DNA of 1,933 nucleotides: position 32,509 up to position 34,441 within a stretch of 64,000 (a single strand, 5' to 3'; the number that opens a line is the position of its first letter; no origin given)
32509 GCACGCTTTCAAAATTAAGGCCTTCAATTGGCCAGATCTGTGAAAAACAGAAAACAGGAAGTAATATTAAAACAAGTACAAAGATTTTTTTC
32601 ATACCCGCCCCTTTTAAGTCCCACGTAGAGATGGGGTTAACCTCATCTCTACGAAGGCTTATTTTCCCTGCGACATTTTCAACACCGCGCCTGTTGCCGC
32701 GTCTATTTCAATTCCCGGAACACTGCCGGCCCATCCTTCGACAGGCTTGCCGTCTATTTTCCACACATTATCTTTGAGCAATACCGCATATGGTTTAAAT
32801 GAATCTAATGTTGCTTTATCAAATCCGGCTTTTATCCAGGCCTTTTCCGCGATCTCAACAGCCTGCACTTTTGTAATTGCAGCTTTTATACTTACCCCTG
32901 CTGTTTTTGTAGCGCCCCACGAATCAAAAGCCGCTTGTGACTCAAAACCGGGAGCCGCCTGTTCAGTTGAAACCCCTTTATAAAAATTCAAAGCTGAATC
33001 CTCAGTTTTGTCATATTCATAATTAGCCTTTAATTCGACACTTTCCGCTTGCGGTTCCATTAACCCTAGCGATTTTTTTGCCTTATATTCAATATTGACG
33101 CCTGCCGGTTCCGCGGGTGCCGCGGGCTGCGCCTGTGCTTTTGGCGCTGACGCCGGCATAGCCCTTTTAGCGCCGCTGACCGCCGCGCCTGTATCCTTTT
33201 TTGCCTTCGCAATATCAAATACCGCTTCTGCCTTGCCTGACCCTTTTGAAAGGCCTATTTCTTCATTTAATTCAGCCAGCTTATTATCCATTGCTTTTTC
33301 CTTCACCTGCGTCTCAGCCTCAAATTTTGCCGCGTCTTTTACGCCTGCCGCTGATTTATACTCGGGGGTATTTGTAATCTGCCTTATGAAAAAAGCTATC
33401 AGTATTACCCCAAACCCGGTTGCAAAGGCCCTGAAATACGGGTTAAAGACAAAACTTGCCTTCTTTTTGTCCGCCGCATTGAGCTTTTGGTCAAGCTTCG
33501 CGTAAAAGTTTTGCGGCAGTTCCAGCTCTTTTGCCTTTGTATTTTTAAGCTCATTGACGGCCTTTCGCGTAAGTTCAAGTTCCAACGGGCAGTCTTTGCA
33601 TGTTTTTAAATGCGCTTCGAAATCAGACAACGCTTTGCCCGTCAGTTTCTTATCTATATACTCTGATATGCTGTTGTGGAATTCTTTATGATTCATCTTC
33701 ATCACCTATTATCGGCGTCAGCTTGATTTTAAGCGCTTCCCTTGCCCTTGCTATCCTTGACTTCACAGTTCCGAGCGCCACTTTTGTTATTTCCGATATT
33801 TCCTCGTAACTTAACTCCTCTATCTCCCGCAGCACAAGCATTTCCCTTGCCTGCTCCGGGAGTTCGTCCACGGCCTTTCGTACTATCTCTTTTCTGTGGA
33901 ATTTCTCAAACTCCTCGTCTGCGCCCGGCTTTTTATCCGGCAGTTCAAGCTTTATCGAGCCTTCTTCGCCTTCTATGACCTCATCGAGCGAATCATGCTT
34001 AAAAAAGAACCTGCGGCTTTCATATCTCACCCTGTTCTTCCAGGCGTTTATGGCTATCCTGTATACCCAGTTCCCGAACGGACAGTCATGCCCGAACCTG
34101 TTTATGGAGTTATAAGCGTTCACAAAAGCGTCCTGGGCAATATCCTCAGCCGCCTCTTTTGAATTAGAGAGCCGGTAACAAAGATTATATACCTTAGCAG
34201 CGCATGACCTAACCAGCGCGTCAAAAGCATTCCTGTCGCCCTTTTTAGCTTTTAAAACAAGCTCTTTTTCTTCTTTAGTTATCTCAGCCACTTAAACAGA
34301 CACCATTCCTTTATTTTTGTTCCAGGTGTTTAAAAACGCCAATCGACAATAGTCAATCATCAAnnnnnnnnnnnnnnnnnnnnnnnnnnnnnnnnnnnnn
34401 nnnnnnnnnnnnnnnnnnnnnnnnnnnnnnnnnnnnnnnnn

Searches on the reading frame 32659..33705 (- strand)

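Call 46: search_protein_families(library=pfam, proteins=[window:32659-33705:-], max_evalue=0.01)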
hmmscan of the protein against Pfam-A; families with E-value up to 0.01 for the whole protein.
window:32659-33705:- (348 aa): 3 families
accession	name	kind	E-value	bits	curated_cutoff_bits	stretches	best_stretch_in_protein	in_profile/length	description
PF15631.11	Imm-NTF2-2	-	1.8e-07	31.6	26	1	282-348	2-68/68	NTF2 fold immunity protein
PF13490.11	zf-HC2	-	1.9e-06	28.3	22.2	1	7-39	2-34/35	Putative zinc-finger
PF03413.25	PepSY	-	0.00014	22.6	24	1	276-343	1-58/60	Peptidase propeptide and YPEB domain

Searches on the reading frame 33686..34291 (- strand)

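Call 46: search_protein_families(library=pfam, proteins=[window:33686-34291:-], max_evalue=0.01)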
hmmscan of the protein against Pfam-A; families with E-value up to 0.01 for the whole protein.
window:33686-34291:- (201 aa): 3 families
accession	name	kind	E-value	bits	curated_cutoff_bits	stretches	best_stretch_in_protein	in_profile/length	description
PF08281.18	Sigma70_r4_2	-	3.8e-17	62.1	25.7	1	135-187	2-54/54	Sigma-70, region 4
PF04542.20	Sigma70_r2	-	9.3e-16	57.8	24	1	26-94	1-71/71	Sigma-70 region 2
PF04545.22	Sigma70_r4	-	2e-10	40.4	24.1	1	140-188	1-49/50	Sigma-70, region 4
